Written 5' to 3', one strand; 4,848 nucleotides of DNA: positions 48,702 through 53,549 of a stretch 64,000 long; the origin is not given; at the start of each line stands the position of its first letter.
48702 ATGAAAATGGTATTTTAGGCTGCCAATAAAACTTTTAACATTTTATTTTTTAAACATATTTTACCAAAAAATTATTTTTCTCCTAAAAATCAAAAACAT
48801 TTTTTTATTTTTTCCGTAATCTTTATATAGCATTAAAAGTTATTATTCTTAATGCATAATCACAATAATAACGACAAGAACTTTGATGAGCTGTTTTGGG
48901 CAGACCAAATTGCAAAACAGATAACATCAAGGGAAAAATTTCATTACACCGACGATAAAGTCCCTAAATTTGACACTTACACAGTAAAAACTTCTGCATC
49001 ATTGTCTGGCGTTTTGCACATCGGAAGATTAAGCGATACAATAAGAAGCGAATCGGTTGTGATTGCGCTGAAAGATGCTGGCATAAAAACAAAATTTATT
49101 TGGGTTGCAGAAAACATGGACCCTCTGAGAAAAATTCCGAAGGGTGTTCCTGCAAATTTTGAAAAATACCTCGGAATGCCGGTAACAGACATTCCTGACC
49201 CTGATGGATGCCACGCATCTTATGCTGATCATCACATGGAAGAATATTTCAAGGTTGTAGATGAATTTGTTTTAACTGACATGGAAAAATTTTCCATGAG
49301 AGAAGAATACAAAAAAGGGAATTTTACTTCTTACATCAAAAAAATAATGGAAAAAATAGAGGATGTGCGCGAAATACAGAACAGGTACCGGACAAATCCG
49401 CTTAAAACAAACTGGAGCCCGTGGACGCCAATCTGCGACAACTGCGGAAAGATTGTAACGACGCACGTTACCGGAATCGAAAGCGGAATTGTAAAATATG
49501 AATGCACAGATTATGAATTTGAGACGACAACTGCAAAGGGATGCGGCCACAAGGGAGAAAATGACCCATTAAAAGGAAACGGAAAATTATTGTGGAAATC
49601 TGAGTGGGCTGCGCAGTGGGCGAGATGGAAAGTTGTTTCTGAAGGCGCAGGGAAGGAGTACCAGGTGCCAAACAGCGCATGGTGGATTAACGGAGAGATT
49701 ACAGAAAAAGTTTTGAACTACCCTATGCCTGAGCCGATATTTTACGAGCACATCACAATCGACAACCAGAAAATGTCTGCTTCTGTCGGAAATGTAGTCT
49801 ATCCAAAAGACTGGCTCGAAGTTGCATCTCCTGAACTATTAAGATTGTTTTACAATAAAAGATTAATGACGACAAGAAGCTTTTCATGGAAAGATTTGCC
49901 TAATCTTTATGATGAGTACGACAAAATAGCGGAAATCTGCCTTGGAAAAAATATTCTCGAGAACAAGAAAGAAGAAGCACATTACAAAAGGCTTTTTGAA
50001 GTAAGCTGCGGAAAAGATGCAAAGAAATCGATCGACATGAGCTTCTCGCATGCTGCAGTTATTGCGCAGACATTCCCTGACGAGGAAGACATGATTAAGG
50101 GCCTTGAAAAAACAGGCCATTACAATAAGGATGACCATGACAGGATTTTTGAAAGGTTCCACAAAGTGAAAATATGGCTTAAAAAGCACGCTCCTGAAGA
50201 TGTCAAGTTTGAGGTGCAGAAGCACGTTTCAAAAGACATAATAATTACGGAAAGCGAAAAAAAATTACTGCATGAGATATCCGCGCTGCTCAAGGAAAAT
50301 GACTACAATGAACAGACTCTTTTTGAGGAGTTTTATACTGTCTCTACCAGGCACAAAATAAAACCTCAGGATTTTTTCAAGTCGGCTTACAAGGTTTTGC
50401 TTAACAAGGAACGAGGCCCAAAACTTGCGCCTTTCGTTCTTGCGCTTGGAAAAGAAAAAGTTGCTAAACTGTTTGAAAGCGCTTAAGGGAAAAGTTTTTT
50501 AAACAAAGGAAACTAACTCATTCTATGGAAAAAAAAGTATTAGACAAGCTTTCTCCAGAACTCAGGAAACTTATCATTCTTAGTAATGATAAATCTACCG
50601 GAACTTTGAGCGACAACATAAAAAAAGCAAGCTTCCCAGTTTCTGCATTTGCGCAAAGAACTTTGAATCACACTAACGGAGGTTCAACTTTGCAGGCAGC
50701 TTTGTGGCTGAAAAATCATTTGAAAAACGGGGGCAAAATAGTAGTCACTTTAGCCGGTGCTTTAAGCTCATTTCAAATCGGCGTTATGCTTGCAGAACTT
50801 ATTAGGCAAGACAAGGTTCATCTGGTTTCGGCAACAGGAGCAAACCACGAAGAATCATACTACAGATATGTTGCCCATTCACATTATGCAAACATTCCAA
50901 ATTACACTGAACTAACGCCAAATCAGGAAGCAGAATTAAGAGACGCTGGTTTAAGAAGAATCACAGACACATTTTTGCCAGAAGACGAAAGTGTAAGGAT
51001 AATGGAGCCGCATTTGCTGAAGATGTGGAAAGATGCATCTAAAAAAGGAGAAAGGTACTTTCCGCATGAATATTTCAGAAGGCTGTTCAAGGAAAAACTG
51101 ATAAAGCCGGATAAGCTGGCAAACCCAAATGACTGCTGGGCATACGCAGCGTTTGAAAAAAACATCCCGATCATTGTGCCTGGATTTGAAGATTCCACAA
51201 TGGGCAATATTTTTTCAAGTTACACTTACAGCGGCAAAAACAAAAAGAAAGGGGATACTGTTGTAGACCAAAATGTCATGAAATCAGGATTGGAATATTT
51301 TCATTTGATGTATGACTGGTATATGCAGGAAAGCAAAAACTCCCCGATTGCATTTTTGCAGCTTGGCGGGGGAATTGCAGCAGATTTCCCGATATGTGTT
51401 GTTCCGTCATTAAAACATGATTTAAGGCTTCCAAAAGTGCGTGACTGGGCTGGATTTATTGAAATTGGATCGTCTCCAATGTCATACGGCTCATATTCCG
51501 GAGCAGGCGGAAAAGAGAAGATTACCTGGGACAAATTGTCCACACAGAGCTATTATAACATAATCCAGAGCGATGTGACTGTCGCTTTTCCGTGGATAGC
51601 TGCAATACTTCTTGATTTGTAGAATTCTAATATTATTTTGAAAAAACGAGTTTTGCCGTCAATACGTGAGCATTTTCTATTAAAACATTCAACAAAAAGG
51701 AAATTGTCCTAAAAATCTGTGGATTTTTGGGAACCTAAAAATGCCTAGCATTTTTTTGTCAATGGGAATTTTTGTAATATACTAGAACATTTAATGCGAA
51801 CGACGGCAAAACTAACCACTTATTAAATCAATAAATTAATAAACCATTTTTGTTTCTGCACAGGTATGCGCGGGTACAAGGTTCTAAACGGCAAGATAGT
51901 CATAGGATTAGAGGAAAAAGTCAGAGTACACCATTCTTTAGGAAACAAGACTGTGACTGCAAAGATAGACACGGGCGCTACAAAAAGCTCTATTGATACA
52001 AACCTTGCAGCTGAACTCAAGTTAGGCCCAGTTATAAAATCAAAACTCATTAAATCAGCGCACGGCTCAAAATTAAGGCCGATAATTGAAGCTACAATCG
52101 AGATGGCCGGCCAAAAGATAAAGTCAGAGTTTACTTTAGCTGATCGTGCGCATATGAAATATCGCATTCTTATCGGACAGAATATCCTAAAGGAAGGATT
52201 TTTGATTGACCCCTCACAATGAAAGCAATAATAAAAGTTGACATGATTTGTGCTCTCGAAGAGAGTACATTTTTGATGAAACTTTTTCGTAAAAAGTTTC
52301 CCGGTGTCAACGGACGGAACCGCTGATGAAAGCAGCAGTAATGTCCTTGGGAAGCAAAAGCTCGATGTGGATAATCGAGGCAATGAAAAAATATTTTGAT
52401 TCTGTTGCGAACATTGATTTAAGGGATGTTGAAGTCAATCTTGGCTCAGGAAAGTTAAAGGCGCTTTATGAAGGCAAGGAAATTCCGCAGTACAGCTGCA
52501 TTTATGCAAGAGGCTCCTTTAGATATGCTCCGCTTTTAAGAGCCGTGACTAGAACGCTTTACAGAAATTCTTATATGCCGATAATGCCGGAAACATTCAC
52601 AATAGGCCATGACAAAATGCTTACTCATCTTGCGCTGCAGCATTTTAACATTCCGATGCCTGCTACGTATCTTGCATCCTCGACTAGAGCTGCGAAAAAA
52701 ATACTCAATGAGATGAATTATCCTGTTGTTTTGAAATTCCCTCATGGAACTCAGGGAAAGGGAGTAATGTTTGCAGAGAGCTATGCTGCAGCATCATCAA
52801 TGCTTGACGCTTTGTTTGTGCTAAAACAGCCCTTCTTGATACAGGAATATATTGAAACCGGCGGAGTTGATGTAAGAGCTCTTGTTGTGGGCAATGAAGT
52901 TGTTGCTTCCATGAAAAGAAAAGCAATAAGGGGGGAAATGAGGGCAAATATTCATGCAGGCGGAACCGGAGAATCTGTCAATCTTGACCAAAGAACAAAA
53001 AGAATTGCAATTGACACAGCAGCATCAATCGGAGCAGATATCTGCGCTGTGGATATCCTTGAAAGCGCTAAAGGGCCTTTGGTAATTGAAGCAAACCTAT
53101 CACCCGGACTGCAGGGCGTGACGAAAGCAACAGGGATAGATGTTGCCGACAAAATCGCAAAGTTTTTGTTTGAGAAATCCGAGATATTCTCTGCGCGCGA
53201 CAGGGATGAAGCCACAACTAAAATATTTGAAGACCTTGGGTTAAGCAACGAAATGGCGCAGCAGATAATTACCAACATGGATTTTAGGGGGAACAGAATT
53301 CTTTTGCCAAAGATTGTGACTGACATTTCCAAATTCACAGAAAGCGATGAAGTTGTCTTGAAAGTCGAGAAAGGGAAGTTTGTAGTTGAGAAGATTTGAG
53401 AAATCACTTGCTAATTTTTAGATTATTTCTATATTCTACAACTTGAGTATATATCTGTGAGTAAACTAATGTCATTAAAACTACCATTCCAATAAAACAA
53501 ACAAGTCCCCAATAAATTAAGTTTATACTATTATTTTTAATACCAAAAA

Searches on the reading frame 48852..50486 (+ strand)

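Call 83: search_protein_families(library=pfam, max_evalue=0.00001, proteins=[window:48852-50486:+])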
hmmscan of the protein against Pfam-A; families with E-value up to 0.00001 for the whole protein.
window:48852-50486:+ (544 aa): 3 families
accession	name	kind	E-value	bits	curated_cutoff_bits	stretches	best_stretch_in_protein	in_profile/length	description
PF01921.24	tRNA-synt_1f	-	2.6e-95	319.8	27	1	15-385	2-357/360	tRNA synthetases class I (K)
PF09334.17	tRNA-synt_1g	-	9.7e-07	28.3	20.1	1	288-350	307-372/391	tRNA synthetases class I (M)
PF01406.26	tRNA-synt_1e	-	2.4e-06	27.6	27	0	298-335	244-281/301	tRNA synthetases class I (C) catalytic domain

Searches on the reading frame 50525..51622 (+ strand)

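Call 83: search_protein_families(library=pfam, max_evalue=0.00001, proteins=[window:50525-51622:+])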
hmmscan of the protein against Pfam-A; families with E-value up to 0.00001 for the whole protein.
window:50525-51622:+ (365 aa): 1 family
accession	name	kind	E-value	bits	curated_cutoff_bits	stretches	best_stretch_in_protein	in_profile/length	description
PF01916.23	DS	-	3.3e-30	105.8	27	1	55-360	16-286/288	Deoxyhypusine synthase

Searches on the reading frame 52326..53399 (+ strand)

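Call 83: search_protein_families(library=pfam, max_evalue=0.00001, proteins=[window:52326-53399:+])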
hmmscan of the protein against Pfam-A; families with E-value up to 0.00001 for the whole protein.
window:52326-53399:+ (357 aa): 5 families
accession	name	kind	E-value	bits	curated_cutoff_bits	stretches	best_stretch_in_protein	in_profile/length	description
PF08443.16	RimK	-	7e-48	163.2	21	1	95-280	2-187/188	RimK-like ATP-grasp domain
PF02955.21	GSH-S_ATP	-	1.1e-14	54.6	23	1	102-234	3-138/175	Prokaryotic glutathione synthetase, ATP-grasp domain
PF02655.19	ATP-grasp_3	-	4.5e-10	40.3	23.2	1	96-257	3-154/160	ATP-grasp domain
PF02750.19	Synapsin_C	-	9.7e-07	28.9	22.5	1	123-250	42-167/203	Synapsin, ATP binding domain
PF14397.11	ATPgrasp_ST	-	6.5e-06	26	31.4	0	91-215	16-173/278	Sugar-transfer associated ATP-grasp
